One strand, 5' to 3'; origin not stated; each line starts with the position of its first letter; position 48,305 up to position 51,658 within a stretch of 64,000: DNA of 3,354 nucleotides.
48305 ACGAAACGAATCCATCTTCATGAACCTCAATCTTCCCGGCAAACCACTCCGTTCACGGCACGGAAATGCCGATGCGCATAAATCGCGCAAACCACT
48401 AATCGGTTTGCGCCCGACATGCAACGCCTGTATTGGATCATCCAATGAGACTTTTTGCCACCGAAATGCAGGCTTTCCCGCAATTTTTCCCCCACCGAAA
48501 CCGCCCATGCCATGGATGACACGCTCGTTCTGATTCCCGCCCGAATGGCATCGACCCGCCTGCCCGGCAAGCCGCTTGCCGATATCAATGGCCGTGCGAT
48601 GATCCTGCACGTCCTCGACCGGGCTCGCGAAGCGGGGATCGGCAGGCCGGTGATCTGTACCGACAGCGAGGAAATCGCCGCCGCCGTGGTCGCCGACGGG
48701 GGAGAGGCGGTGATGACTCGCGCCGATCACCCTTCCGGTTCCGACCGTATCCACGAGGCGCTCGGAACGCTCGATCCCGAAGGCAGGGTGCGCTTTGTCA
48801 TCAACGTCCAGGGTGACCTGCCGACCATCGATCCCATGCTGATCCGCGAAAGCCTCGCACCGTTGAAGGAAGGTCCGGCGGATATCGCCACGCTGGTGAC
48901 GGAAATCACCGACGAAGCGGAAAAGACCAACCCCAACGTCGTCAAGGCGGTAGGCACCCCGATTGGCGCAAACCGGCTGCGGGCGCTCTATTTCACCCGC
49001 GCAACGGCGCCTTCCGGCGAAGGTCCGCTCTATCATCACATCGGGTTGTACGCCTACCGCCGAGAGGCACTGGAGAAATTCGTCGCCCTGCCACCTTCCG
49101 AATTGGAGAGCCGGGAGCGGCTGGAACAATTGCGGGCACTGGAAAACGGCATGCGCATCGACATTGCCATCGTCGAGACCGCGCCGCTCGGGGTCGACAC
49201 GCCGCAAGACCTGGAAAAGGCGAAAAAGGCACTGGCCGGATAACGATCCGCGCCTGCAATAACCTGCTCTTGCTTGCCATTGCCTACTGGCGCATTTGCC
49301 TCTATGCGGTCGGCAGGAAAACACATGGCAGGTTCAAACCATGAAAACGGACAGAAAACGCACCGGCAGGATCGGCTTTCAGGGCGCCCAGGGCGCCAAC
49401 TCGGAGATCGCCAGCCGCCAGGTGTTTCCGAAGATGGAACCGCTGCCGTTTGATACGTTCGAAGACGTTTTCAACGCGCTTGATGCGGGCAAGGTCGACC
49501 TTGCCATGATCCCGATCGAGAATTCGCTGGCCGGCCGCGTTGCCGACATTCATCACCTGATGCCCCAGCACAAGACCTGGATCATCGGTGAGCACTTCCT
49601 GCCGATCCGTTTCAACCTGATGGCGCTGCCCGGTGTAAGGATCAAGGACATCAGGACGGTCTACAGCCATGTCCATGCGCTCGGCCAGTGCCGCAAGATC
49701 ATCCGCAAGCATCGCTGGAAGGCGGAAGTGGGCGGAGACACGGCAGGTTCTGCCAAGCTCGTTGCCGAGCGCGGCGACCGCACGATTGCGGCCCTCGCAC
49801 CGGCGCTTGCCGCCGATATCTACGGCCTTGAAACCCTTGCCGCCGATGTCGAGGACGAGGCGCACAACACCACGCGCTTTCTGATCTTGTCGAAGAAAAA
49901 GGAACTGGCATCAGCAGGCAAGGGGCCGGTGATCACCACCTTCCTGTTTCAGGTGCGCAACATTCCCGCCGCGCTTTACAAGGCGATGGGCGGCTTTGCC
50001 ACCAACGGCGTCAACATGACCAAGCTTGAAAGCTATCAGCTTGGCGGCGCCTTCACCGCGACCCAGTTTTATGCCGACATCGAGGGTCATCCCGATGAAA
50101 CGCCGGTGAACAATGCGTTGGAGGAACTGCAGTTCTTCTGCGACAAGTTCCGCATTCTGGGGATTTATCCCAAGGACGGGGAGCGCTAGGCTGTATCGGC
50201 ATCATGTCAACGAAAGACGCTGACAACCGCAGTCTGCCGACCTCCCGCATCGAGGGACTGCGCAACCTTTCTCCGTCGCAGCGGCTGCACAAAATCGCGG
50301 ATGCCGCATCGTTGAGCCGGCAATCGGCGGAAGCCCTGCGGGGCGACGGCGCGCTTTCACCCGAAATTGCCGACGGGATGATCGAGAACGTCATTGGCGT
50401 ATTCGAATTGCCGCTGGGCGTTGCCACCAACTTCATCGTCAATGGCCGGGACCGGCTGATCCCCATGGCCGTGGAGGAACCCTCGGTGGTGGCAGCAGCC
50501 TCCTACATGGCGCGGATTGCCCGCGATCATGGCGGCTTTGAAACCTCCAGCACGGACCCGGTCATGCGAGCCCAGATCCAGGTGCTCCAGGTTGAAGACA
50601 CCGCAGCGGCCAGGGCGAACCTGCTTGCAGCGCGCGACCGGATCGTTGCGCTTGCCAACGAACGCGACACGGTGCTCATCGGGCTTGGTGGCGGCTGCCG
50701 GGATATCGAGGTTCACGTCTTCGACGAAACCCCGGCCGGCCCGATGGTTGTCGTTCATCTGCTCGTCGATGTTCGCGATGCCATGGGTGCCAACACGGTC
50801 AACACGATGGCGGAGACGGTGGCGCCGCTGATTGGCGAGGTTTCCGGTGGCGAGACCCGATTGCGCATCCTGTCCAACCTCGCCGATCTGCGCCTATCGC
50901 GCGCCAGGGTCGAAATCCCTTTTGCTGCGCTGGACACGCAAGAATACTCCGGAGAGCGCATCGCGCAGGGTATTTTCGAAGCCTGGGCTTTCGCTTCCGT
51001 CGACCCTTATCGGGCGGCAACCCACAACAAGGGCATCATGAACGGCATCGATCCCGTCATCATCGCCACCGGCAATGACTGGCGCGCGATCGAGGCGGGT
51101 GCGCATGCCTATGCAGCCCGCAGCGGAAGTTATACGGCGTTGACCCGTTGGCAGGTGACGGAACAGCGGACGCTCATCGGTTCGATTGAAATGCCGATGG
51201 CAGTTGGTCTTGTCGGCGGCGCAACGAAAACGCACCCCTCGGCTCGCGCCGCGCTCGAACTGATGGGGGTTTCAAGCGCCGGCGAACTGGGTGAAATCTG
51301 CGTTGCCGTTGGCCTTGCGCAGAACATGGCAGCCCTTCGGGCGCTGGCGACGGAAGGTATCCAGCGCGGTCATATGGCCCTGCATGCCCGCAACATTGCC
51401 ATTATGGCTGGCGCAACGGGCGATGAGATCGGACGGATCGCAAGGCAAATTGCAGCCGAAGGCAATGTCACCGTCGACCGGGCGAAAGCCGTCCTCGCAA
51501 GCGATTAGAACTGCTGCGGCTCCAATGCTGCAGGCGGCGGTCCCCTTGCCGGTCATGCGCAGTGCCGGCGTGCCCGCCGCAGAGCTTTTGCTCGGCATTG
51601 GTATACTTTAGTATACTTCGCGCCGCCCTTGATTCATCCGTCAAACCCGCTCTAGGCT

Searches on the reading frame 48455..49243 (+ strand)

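Call 4: search_protein_families(library=pfam, proteins=[window:48455-49243:+])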
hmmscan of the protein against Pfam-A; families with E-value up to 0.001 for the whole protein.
window:48455-49243:+ (262 aa): 2 families
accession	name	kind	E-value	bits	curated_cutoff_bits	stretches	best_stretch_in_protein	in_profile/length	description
PF02348.25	CTP_transf_3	-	1.7e-43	149.4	22.6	1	25-235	2-217/217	Cytidylyltransferase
PF12804.13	NTP_transf_3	-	9.8e-11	42.5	27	1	38-150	15-124/160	MobA-like NTP transferase domain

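Call 5: search_protein_families(library=ncbifam, proteins=[window:48455-49243:+])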
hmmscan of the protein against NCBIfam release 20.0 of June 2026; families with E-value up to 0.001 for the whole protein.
window:48455-49243:+ (262 aa): 9 families
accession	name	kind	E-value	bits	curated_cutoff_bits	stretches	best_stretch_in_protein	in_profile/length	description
NF003948.0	PRK05450.1-1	equivalog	2.9e-120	400.1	281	1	21-260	4-243/248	3-deoxy-manno-octulosonate cytidylyltransferase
NF003952.0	PRK05450.1-5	subfamily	2.1e-74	249.8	193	1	23-260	3-245/250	3-deoxy-manno-octulosonate cytidylyltransferase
NF009905.0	PRK13368.1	subfamily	7.5e-69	231.7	255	1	23-261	3-239/243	3-deoxy-manno-octulosonate cytidylyltransferase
NF003950.0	PRK05450.1-3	subfamily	3.5e-62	210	234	1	23-260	3-242/248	3-deoxy-manno-octulosonate cytidylyltransferase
TIGR00466.1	kdsB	equivalog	4.7e-58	196.4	155.2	1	24-254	4-241/241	3-deoxy-manno-octulosonate cytidylyltransferase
TIGR03584.1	PseF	equivalog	4.5e-07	29.7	205.7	1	25-149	2-132/222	pseudaminic acid cytidylyltransferase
TIGR03552.1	F420_cofC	equivalog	2.3e-05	24.1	105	1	47-142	30-122/196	2-phospho-L-lactate guanylyltransferase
NF010932.0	PRK14352.1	equivalog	7.2e-05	21.6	611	1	30-155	19-143/488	bifunctional UDP-N-acetylglucosamine diphosphorylase/glucosamine-1-phosphate N-acetyltransferase GlmU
TIGR01173.1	glmU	equivalog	0.00043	19.2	366.85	1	30-153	13-131/452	bifunctional UDP-N-acetylglucosamine diphosphorylase/glucosamine-1-phosphate N-acetyltransferase GlmU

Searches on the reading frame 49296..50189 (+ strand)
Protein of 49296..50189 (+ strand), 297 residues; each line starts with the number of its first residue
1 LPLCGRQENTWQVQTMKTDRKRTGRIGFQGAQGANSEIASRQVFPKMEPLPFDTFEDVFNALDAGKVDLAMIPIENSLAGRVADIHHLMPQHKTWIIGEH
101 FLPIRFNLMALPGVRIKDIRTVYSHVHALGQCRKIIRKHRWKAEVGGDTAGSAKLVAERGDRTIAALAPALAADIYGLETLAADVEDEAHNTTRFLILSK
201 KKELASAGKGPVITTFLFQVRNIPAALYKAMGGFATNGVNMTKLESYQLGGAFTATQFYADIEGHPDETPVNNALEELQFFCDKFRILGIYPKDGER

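Call 4: search_protein_families(library=pfam, proteins=[window:49296-50189:+])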
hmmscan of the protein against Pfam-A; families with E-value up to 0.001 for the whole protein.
window:49296-50189:+ (297 aa): 1 family
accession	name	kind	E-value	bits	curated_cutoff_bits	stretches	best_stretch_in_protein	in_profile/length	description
PF00800.23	PDT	-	1.3e-56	191.7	25.2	1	26-202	1-180/181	Prephenate dehydratase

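Call 5: search_protein_families(library=ncbifam, proteins=[window:49296-50189:+])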
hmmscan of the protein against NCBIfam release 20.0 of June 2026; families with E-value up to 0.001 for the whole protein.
window:49296-50189:+ (297 aa): 3 families
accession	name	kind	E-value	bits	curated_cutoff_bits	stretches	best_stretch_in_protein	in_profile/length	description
NF008866.0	PRK11899.1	equivalog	1.1e-134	448.1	359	1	22-297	4-279/283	prephenate dehydratase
NF008865.0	PRK11898.1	equivalog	1.4e-58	198.3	219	1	25-292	3-277/284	prephenate dehydratase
NF007910.0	PRK10622.1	equivalog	2.5e-41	141.9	577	1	14-294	94-378/386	bifunctional chorismate mutase/prephenate dehydratase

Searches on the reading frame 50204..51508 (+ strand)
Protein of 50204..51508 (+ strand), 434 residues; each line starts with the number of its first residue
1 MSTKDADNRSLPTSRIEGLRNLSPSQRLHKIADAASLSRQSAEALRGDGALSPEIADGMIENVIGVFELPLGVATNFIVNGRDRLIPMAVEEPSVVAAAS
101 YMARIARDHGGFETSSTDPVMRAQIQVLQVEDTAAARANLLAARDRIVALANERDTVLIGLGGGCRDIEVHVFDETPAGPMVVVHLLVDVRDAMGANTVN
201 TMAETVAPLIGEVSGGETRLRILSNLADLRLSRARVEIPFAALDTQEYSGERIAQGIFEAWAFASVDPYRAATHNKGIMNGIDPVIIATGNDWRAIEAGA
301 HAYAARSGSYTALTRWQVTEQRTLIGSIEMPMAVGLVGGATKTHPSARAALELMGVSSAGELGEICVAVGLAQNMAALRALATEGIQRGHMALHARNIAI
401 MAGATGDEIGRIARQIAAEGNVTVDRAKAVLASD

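Call 4: search_protein_families(library=pfam, proteins=[window:50204-51508:+])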
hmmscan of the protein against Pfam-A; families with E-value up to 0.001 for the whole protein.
window:50204-51508:+ (434 aa): 1 family
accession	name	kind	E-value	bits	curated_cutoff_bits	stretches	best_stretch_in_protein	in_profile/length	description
PF00368.23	HMG-CoA_red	-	2.7e-111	372.6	27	1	26-395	4-368/368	Hydroxymethylglutaryl-coenzyme A reductase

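Call 5: search_protein_families(library=ncbifam, proteins=[window:50204-51508:+])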
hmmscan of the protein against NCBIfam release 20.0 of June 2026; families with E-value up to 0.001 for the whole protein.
window:50204-51508:+ (434 aa): 3 families
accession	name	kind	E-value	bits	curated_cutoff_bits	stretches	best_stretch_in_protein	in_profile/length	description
TIGR00532.1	HMG_CoA_R_NAD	equivalog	2.8e-127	425.2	259.95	1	6-395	14-395/395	hydroxymethylglutaryl-CoA reductase, degradative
TIGR00533.1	HMG_CoA_R_NADP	equivalog_domain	1.5e-11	43.9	441.8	1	58-210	61-210/402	hydroxymethylglutaryl-CoA reductase (NADPH)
TIGR00920.1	2A060605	subfamily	1e-07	30.5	778.35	1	58-200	523-659/887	hydroxymethylglutaryl-CoA reductase (NADPH)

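Call 7: search_solved_structures(query=window:50204-51508:+, max_evalue=0.00001, show_alignments=3)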
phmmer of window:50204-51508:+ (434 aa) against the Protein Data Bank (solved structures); distinct sequences matched with E-value up to 0.00001: 11.
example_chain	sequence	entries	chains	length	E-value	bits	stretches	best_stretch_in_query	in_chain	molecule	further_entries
6dio_A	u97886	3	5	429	4.2e-182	608.9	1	13-433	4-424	3-hydroxy-3-methylglutaryl coenzyme A reductase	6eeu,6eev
9v7y_A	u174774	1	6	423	4.3e-176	589.1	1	14-432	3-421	3-hydroxy-3-methylglutaryl coenzyme A reductase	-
1qax_A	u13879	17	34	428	1.1e-170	571.3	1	14-431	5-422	PROTEIN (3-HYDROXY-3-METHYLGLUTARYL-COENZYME A REDUCTASE) | 3-hydroxy-3-methylglutaryl-coenzyme A reductase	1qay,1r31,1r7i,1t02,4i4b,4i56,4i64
6p7k_A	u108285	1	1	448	6.3e-165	552.3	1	14-432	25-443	3-hydroxy-3-methylglutaryl coenzyme A reductase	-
3qae_A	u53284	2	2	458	2.2e-94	320.1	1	18-428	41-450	3-hydroxy-3-methylglutaryl-coenzyme a reductase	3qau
5wpj_A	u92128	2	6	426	1e-93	317.9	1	20-428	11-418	3-hydroxy-3-methylglutaryl coenzyme A reductase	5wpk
7m3h_A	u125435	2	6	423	7.9e-92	311.7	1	21-431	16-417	Hydroxymethylglutaryl-CoA reductase, degradative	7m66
7m1z_A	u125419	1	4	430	8.2e-92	311.6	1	21-431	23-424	acetyl-CoA C-acetyltransferase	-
7n7s_A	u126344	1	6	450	5.4e-60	206.9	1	47-408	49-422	Hydroxymethylglutaryl-CoA reductase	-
9zw9_A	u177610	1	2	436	1.3e-51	179.3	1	56-399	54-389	Probable 3-hydroxy-3-methylglutaryl-coenzyme A reductase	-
9zw6_A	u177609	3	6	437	1.3e-51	179.3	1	56-399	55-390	Probable 3-hydroxy-3-methylglutaryl-coenzyme A reductase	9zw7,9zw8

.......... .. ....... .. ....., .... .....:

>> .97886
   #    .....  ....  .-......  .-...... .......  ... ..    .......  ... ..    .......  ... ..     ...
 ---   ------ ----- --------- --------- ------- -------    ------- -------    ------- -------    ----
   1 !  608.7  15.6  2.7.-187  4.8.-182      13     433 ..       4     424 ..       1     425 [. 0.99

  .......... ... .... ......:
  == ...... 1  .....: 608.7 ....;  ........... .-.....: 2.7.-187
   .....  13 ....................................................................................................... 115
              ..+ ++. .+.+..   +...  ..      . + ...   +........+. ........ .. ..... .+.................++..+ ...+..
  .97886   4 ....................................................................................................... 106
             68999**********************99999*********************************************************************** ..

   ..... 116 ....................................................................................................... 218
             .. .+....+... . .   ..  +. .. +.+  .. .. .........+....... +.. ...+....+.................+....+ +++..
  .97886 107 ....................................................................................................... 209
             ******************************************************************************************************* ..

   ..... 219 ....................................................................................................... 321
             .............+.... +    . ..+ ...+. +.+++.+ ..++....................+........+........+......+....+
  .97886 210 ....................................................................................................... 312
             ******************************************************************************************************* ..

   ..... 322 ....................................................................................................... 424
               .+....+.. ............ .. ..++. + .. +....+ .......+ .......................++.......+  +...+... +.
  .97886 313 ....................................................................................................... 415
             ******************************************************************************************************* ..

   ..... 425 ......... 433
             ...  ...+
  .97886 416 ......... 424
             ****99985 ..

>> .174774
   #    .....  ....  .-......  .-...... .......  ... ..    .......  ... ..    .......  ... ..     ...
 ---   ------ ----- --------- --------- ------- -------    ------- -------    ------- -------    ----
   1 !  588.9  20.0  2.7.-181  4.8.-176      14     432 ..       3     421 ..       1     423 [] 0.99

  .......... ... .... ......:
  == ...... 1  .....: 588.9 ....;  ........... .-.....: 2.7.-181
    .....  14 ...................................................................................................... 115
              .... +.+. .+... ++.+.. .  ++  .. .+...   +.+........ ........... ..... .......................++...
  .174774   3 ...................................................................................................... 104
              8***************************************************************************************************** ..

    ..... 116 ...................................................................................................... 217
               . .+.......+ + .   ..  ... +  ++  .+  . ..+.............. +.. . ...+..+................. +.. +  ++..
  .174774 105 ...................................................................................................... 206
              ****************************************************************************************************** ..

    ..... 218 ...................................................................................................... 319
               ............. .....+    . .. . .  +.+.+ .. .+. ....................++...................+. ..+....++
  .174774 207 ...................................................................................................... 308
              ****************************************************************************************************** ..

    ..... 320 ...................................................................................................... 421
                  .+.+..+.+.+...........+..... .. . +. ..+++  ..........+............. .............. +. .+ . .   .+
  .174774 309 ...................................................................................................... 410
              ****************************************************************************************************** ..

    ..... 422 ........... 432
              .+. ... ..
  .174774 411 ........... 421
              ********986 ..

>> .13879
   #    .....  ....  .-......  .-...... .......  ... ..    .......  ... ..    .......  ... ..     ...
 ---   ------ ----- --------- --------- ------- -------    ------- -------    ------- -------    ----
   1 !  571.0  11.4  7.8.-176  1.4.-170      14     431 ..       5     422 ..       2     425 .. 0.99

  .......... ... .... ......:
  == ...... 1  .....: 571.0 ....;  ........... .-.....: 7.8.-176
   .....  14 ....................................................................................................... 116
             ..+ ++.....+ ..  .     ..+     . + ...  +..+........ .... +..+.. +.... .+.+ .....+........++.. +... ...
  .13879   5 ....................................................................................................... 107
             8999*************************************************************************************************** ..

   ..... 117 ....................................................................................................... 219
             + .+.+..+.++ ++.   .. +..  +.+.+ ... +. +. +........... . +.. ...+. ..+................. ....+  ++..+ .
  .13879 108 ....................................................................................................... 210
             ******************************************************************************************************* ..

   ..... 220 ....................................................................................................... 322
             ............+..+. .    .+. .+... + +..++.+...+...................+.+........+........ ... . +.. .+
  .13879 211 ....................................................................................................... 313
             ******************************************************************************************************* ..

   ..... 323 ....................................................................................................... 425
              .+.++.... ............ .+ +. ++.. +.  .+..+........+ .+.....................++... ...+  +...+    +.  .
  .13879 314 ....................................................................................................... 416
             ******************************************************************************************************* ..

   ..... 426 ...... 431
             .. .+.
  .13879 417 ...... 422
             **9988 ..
